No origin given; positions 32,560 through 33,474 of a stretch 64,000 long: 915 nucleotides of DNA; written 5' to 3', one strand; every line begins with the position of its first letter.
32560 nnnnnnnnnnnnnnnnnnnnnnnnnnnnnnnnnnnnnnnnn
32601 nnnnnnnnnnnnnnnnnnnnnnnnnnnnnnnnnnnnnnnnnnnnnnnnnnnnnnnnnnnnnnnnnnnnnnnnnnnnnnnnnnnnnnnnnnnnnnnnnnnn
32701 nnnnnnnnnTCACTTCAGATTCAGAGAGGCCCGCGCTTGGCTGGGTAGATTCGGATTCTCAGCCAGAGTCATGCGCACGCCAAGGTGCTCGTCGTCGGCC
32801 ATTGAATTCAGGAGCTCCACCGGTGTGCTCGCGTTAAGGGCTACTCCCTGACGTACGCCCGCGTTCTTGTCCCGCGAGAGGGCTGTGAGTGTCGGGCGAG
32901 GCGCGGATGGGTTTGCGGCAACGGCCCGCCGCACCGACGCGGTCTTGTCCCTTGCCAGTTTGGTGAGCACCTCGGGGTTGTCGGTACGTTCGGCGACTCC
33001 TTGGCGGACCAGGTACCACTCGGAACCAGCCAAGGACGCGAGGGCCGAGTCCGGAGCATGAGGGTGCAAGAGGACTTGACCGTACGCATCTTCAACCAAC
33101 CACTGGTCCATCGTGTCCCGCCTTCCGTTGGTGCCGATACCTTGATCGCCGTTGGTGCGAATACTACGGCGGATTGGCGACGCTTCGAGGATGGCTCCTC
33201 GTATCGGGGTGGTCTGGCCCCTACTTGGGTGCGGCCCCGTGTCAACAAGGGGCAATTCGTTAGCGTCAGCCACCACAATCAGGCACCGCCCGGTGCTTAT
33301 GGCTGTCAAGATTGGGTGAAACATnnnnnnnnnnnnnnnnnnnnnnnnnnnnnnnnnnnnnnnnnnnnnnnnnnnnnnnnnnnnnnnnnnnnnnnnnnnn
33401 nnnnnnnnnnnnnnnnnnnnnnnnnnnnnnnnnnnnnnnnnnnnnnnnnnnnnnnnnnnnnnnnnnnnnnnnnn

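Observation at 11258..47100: Four copies of an MNT-like/HEPN pair lacking both the MntA catalytic motif and the HepT target tyrosine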

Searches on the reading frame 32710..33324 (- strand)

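Call 78: search_protein_families(library=pfam, max_evalue=0.01, proteins=[window:32710-33324:-])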
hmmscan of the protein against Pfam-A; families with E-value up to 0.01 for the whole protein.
window:32710-33324:- (204 aa): 4 families
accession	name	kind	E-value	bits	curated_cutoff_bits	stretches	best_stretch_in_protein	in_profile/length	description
PF01816.23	LRV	-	1.2e-17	63.4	21.6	2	131-152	3-24/26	Leucine rich repeat variant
PF25591.1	LRV_2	-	9.4e-05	22.8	27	0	116-161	13-57/61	Leucine Rich Repeat Variant domain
PF02985.28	HEAT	-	0.00042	20.8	23.5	0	119-136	4-21/31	HEAT repeat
PF13646.12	HEAT_2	-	0.006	17.3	27.7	0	118-136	65-83/88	HEAT repeats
